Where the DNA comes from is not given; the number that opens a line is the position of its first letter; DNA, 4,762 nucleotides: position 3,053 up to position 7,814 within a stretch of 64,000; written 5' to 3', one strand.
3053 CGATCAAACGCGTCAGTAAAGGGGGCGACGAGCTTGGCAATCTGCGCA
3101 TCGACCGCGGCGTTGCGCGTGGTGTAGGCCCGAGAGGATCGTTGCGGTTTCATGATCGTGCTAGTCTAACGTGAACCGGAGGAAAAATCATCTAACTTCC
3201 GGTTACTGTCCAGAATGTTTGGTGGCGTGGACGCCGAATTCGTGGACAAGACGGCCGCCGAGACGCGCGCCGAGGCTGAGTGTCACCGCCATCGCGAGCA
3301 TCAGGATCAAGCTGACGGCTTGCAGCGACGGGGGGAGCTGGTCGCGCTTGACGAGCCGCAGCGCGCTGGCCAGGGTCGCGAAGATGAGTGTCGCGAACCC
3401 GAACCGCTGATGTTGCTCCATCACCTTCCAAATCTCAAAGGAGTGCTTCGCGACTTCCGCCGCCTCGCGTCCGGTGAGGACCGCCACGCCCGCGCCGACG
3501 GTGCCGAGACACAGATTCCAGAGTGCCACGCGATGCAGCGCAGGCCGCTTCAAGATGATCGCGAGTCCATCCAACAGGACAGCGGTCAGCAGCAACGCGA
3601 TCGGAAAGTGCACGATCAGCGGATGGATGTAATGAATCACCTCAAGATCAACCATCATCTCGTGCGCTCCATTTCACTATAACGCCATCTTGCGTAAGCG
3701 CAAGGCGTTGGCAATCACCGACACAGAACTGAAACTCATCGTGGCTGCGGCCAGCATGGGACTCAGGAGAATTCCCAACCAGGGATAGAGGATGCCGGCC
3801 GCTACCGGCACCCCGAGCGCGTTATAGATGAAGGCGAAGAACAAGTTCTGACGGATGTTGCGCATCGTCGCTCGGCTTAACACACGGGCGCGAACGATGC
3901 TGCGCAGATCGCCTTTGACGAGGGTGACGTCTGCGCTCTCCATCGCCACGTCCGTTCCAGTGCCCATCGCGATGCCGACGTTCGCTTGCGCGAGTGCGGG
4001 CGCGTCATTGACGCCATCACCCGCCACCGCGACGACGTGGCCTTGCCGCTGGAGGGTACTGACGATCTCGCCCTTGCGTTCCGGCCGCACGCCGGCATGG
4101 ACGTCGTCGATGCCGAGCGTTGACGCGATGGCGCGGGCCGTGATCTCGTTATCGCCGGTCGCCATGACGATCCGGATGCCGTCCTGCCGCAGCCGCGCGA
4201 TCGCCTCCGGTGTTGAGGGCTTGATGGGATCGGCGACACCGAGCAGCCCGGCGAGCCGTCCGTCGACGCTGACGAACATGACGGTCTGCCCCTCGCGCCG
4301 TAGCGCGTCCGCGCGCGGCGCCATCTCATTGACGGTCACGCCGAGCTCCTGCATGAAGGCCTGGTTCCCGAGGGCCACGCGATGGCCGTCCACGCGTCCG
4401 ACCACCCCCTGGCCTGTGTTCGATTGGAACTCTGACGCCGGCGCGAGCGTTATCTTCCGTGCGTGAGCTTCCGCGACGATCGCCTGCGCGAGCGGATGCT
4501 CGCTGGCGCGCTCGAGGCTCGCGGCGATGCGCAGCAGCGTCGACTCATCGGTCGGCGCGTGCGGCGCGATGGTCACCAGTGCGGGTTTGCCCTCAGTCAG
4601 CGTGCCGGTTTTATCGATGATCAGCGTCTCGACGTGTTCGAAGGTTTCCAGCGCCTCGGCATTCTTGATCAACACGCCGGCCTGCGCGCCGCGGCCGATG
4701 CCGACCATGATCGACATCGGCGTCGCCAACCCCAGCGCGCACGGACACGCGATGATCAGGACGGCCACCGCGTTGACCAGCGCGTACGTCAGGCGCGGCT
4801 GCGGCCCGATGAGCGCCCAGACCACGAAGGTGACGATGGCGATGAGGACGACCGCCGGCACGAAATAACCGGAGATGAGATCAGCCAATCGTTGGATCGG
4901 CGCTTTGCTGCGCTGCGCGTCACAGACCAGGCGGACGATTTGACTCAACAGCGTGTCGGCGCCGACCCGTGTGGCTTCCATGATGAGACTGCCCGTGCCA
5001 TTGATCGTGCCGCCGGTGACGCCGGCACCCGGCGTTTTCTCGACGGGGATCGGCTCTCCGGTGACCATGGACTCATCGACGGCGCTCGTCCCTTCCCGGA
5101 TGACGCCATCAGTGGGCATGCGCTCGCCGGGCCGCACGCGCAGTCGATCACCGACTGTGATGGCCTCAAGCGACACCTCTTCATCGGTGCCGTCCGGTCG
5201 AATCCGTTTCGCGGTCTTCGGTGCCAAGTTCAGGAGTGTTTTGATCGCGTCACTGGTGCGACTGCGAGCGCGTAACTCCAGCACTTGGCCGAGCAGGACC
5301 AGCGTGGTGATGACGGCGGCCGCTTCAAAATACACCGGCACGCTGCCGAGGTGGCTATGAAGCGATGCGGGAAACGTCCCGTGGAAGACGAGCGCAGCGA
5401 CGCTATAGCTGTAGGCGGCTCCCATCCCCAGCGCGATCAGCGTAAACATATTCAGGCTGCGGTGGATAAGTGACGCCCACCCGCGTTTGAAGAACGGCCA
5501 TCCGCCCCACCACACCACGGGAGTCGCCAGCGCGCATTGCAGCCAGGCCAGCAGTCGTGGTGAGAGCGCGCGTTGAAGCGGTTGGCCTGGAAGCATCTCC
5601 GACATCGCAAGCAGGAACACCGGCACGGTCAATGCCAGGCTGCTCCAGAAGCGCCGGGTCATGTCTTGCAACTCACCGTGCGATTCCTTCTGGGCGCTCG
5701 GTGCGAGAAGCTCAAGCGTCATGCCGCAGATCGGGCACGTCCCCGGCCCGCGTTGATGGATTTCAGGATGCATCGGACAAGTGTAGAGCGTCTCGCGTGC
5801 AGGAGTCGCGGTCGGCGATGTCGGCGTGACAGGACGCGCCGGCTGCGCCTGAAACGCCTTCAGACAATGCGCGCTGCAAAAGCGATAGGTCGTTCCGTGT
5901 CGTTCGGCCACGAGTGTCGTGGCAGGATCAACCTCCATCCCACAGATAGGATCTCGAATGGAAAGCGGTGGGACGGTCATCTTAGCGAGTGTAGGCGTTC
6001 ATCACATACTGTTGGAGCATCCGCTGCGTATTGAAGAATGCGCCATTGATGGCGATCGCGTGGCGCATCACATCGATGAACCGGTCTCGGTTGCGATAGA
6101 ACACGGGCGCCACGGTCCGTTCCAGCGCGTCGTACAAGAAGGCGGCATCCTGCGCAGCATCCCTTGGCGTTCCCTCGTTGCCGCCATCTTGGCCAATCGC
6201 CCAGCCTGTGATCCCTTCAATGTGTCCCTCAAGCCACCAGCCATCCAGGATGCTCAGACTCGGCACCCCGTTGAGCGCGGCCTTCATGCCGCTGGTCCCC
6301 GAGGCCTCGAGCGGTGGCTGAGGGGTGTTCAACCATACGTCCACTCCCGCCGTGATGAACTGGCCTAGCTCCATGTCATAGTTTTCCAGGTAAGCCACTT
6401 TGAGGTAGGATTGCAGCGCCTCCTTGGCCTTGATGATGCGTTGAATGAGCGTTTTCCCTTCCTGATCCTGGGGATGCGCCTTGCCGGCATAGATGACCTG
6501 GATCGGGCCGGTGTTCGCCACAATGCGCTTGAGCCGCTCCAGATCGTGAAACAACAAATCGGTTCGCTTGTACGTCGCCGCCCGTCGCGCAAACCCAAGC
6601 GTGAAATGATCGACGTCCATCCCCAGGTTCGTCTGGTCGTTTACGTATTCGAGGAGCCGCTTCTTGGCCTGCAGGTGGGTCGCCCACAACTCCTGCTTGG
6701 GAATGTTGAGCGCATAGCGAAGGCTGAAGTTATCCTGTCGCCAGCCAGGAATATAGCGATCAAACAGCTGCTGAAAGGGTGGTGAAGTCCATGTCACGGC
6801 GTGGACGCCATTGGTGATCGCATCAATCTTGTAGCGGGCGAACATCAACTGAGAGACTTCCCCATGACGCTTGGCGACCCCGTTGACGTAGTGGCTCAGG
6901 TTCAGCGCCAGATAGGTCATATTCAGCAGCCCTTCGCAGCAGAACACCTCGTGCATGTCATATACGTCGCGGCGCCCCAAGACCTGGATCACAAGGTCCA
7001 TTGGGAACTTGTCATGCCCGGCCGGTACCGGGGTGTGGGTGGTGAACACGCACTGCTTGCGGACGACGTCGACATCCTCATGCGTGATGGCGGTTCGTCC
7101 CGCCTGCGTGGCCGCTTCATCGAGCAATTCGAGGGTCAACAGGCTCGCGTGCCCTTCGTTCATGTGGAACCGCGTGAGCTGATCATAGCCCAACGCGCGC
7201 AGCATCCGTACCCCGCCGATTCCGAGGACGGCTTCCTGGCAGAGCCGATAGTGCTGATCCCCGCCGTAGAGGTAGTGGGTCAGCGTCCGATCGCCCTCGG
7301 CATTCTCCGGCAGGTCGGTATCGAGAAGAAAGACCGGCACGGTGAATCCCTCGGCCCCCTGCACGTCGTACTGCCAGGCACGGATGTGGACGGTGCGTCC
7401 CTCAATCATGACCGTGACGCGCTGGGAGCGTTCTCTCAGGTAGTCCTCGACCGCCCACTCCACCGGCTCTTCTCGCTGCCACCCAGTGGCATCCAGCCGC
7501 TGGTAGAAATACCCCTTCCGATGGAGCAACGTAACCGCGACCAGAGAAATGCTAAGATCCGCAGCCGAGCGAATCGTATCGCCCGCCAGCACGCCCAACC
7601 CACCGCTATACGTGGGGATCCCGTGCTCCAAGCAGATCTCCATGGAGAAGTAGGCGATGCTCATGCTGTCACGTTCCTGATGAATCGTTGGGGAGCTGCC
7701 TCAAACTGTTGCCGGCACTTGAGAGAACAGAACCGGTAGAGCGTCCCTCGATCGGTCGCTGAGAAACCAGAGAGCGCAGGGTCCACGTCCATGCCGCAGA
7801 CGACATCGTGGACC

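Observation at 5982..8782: Glucan phosphorylase and a YHS-tagged PfkB kinase translationally coupled to copA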

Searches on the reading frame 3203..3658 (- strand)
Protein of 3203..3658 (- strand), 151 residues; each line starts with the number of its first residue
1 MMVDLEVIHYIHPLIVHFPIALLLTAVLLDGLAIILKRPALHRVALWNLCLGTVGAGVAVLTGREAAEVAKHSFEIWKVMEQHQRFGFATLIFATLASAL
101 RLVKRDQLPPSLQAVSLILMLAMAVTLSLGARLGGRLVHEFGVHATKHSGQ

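Call 7: search_protein_families(library=pfam, proteins=[window:3203-3658:-], max_evalue=0.01)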
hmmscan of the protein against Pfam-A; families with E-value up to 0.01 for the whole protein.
window:3203-3658:- (151 aa): 1 family
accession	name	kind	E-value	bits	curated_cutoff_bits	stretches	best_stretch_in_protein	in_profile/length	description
PF09990.14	DUF2231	-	6.3e-24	85.1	26.4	1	9-146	2-138/139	Predicted membrane protein (DUF2231)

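Call 8: search_protein_families(library=ncbifam, proteins=[window:3203-3658:-], max_evalue=0.001)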
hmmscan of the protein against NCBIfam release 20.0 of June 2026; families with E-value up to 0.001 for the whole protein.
window:3203-3658:- (151 aa): 0 families

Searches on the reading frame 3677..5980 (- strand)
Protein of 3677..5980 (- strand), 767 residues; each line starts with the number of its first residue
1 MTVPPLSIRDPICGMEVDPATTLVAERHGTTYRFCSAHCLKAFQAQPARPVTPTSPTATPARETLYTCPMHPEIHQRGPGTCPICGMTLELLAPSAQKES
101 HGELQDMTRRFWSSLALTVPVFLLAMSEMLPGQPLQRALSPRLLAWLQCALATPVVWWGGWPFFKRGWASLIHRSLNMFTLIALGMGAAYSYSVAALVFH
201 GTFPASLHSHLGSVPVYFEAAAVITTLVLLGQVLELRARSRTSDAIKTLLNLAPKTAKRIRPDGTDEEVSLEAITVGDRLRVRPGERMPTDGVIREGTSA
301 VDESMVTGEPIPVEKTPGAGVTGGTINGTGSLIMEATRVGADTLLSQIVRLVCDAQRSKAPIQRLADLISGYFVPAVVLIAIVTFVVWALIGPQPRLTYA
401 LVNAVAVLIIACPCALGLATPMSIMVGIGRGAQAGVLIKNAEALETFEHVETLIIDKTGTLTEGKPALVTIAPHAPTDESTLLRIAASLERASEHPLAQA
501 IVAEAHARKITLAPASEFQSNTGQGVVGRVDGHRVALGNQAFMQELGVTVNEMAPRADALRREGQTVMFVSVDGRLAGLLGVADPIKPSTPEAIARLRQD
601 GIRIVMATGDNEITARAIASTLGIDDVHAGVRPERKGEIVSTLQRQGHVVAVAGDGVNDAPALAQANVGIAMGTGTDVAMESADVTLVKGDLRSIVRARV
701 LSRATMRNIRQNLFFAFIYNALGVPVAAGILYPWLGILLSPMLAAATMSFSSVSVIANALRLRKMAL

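Call 7: search_protein_families(library=pfam, proteins=[window:3677-5980:-], max_evalue=0.01)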
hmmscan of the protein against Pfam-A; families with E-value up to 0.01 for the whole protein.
window:3677-5980:- (767 aa): 6 families
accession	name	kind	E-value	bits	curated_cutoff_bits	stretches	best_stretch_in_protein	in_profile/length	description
PF00122.25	E1-E2_ATPase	-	2e-57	194.1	28.1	1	252-433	2-180/181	E1-E2 ATPase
PF00702.32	Hydrolase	-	6.2e-36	125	26.4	1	451-667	2-191/191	haloacid dehalogenase-like hydrolase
PF19335.5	HMBD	-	2.2e-11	43.9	23.6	1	66-90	2-26/28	Heavy metal binding domain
PF04945.19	YHS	-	8e-10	39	30.3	1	9-49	2-42/47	YHS domain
PF08282.18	Hydrolase_3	-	8.3e-09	36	20.9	1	641-688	197-244/255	haloacid dehalogenase-like hydrolase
PF12710.13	HAD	-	0.00055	20.8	27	1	590-662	87-187/189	haloacid dehalogenase-like hydrolase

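Call 8: search_protein_families(library=ncbifam, proteins=[window:3677-5980:-], max_evalue=0.001)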
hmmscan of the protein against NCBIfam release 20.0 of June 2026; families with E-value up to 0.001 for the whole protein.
window:3677-5980:- (767 aa): 25 families
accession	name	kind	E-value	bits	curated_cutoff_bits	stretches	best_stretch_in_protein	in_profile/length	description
NF007952.0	PRK10671.1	equivalog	2.7e-198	661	1316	1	106-763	185-832/838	copper-exporting P-type ATPase CopA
TIGR01525.1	ATPase-IB_hvy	subfamily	1.2e-194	648.3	346.25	1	178-762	1-560/560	heavy metal translocating P-type ATPase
TIGR01511.1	ATPase-IB1_Cu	subfamily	2.2e-184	614.3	397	1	160-763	2-542/542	copper-translocating P-type ATPase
TIGR01512.1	ATPase-IB2_Cd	subfamily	4.8e-125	418.1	313.5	2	219-541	19-305/494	cadmium family heavy metal-translocating P-type ATPase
NF008262.1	PRK11033.1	equivalog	1e-117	394.5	1005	1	220-764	197-729/731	zinc/cadmium/mercury/lead-transporting ATPase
NF033775.1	P_type_ZntA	exception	3.9e-105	352.8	1240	1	220-763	202-729/732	Zn(II)/Cd(II)/Pb(II) translocating P-type ATPase ZntA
TIGR01494.1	ATPase_P-type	subfamily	1e-92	311.1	62.3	1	223-734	1-468/478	HAD-IC family P-type ATPase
TIGR01497.1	kdpB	equivalog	1.8e-62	211.4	527.9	1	230-686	79-547/675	potassium-transporting ATPase subunit KdpB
TIGR01647.1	ATPase-IIIA_H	equivalog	1.8e-55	188.4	615.5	2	218-626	55-483/755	plasma-membrane proton-efflux P-type ATPase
NF010609.0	PRK14010.1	equivalog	1.4e-53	182.2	1323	1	233-686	81-542/673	K(+)-transporting ATPase subunit B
TIGR01517.1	ATPase-IIB_Ca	equivalog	7.4e-50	170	507.05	2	576-725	535-705/882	calcium-translocating P-type ATPase, PMCA-type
TIGR01522.1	ATPase-IIA2_Ca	equivalog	1.2e-41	142.4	798.3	3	627-715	567-656/854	calcium-transporting P-type ATPase, PMR1-type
TIGR01106.1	ATPase-IIC_X-K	subfamily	2.7e-41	141.4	946.1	3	627-719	663-756/997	Na,H/K antiporter P-type ATPase subunit alpha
TIGR01524.1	ATPase-IIIB_Mg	equivalog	1.2e-37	129.2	610.75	3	627-715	582-670/867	magnesium-translocating P-type ATPase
TIGR01116.1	ATPase-IIA1_Ca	equivalog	7.8e-35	120.2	703.4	2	572-714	453-610/799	calcium-translocating P-type ATPase, SERCA-type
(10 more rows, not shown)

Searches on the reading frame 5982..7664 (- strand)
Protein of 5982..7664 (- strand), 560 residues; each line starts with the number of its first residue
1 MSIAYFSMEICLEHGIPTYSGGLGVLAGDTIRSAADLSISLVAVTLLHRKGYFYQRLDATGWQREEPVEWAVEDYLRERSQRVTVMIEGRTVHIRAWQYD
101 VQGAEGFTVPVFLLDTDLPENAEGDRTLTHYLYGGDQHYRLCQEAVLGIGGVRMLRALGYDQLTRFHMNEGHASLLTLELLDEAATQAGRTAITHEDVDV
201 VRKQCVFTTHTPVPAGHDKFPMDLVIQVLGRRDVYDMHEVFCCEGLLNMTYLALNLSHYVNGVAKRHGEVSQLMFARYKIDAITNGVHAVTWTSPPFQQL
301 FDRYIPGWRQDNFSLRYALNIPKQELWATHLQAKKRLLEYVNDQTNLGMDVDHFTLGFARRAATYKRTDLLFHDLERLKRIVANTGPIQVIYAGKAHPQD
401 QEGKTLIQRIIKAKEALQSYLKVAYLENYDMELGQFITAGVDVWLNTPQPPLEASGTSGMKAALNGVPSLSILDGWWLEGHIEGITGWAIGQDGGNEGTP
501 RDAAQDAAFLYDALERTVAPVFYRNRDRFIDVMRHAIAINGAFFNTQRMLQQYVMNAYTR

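Call 7: search_protein_families(library=pfam, proteins=[window:5982-7664:-], max_evalue=0.01)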
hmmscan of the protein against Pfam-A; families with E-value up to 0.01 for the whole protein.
window:5982-7664:- (560 aa): 1 family
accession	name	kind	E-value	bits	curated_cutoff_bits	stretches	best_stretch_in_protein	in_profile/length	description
PF00343.26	Phosphorylase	-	1.1e-33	116.9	27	2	244-476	321-580/713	Carbohydrate phosphorylase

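Call 8: search_protein_families(library=ncbifam, proteins=[window:5982-7664:-], max_evalue=0.001)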
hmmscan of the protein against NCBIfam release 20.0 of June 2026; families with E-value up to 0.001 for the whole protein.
window:5982-7664:- (560 aa): 5 families
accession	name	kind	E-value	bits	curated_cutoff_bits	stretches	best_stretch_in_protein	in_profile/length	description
TIGR02094.1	more_P_ylases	subfamily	6.2e-170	566.9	191.7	1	3-559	1-599/600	alpha-glucan family phosphorylase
NF041129.1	maldex_phorlase_Thcocales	equivalog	1.2e-144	483.4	1500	1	3-559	99-685/816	maltodextrin phosphorylase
TIGR02093.1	P_ylase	subfamily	8.9e-29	100.2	552.9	2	247-476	415-671/804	glycogen/starch/alpha-glucan family phosphorylase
NF011562.0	PRK14986.1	equivalog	6.7e-19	67.4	1546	1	247-478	421-679/815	glycogen phosphorylase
NF011561.0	PRK14985.1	equivalog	1.3e-13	50.1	1273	1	247-476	408-664/800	maltodextrin phosphorylase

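Call 32: find_homologous_proteins(query=window:5982-7664:-, max_evalue=1e-20)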
Query window:5982-7664:- (560 aa): 8000 proteins with E <= 1e-20 among 8000 candidates; the best 120 are listed.
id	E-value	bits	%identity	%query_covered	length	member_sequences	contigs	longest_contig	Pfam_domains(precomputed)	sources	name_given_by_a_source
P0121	0.0e+0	1302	100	100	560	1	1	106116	PF00343.27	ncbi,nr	ncbi:MAG: alpha-glucan family phosphorylase [Candidatus Omnitrophica bacterium]|nr:alpha-glucan fami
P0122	0.0e+0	1254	96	100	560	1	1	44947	PF00343.27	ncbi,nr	ncbi:MAG: alpha-glucan family phosphorylase [Candidatus Omnitrophica bacterium]|nr:alpha-glucan fami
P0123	0.0e+0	1070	82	99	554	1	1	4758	PF00343.27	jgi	jgi:starch phosphorylase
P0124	4.9e-298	1007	76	100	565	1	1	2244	PF00343.27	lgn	-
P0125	3.9e-294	994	75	100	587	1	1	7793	PF00343.27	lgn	-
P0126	3.2e-293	991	75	100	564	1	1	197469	PF00343.27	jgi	-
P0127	3.8e-293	991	74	100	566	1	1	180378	PF00343.27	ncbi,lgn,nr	ncbi:MAG TPA: alpha-glucan family phosphorylase [Candidatus Limnocylindrales bacterium]|nr:alpha-glu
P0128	9.8e-293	990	74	100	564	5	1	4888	PF00343.27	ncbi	-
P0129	4.0e-292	988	72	99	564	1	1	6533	PF00343.27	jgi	jgi:starch phosphorylase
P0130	5.1e-291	984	73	100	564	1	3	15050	PF00343.27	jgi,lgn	jgi:starch phosphorylase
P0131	6.8e-291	984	74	99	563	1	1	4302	PF00343.27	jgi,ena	-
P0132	8.7e-291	983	73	100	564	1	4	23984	PF00343.27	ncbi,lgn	-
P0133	1.4e-290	983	73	100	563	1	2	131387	PF00343.27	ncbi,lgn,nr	ncbi:alpha-glucan family phosphorylase [candidate division KSB1 bacterium]|nr:alpha-glucan family ph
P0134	2.1e-290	982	74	100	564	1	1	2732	PF00343.27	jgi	jgi:starch phosphorylase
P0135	1.4e-289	979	74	100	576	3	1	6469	PF00343.27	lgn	-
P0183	7.1e-284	961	71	99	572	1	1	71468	PF00343.27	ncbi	ncbi:MAG: alpha-glucan family phosphorylase [Thermodesulfobacteriota bacterium]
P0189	2.7e-283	959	71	100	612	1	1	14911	PF04945.20,PF00343.27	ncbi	-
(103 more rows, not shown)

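Call 33: find_encoding_contigs(protein=P0189, flank=10000, max_places=1)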
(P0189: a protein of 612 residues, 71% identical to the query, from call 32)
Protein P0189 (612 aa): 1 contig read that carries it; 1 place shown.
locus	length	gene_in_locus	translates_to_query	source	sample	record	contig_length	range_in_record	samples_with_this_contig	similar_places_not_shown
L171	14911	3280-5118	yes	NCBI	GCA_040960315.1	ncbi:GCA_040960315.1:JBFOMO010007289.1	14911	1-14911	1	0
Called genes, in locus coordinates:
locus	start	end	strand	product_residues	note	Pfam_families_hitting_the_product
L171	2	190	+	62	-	?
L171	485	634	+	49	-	-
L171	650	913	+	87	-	PF18926:DUF5676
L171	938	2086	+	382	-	PF04945:YHS, PF00122:E1-E2_ATPase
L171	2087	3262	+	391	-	PF00702:Hydrolase, PF12710:HAD (faint), PF08282:Hydrolase_3 (faint)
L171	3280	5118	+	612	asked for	PF04945:YHS, PF00343:Phosphorylase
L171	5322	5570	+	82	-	-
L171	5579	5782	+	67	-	-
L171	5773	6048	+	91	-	PF18926:DUF5676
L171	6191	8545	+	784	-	PF01326:PPDK_N, PF00391:PEP-utilizers, PF02896:PEP-utilizers_C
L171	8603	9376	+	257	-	PF11249:DUF3047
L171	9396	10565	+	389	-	PF25919:BSH_CusB (faint), PF00364:Biotin_lipoyl (faint), PF25917:BSH_RND, PF25954:Beta-barrel_RND_2 (faint), PF25973:BSH_CzcB, PF25885:HH_EMRA (weak), PF25876:HH_MFP_RND, PF25990:Beta-barrel_YknX, +2 more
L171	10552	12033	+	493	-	PF13175:AAA_15 (faint), PF13476:AAA_23 (weak), PF00005:ABC_tran, PF02463:SMC_N (faint), PF13555:AAA_29 (faint), PF13304:AAA_21 (weak), PF00005:ABC_tran, PF13304:AAA_21, +3 more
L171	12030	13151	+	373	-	PF12679:ABC2_membrane_2, PF12698:ABC2_membrane_3, PF01061:ABC2_membrane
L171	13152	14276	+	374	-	PF12679:ABC2_membrane_2, PF12698:ABC2_membrane_3, PF01061:ABC2_membrane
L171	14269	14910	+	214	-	?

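Call 67: find_encoding_contigs(protein=P0133, flank=8000, max_places=1)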
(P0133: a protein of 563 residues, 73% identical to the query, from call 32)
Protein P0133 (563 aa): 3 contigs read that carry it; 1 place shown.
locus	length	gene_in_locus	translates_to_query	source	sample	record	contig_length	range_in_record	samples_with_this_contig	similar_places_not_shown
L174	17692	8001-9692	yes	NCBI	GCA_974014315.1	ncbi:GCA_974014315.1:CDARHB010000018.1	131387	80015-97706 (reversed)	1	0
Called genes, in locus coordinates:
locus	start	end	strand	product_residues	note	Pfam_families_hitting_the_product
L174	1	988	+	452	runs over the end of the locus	PF00072:Response_reg, PF00158:Sigma54_activat, PF14532:Sigma54_activ_2, PF00004:AAA, PF07724:AAA_2 (weak), PF07728:AAA_5, PF25601:AAA_lid_14, PF02954:HTH_8 (weak)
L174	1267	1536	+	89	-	-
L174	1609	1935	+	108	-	-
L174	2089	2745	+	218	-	PF27154:ORF11_beta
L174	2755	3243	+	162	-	-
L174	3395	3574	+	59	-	PF04945:YHS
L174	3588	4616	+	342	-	PF01087:GalP_UDP_transf, PF16285:DUF4931_N (faint), PF16268:DUF4921 (weak), PF02744:GalP_UDP_tr_C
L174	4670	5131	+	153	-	-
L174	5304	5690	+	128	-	PF00072:Response_reg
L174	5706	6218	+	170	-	-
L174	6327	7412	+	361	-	-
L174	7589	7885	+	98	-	PF02922:CBM_48, PF16561:AMPK1_CBM (weak)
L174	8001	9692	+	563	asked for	PF00343:Phosphorylase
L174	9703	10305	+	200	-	PF02308:MgtC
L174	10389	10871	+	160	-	PF08859:DGC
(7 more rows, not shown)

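Call 68: find_encoding_contigs(protein=P0183, flank=8000, max_places=1)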
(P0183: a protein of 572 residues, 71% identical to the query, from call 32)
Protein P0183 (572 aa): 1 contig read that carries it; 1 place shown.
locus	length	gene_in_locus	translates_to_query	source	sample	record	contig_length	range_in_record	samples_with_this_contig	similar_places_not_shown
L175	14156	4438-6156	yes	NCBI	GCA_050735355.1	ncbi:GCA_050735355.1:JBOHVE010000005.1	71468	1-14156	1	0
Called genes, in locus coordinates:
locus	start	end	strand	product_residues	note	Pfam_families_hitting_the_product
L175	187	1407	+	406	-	PF00871:Acetate_kinase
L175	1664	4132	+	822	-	PF09364:XFP_N, PF03894:XFP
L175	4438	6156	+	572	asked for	PF00343:Phosphorylase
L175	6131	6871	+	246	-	PF00702:Hydrolase (weak), PF12710:HAD (weak)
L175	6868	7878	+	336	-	PF00288:GHMP_kinases_N, PF08544:GHMP_kinases_C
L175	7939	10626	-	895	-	PF00690:Cation_ATPase_N, PF00122:E1-E2_ATPase, PF13246:Cation_ATPase, PF00702:Hydrolase, PF08282:Hydrolase_3 (faint), PF00689:Cation_ATPase_C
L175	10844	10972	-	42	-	-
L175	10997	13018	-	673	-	-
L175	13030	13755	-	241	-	PF02384:N6_Mtase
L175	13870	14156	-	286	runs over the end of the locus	-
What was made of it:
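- Short GlgP sits in general stress or energy clusters in other phyla (calls 67, 68).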
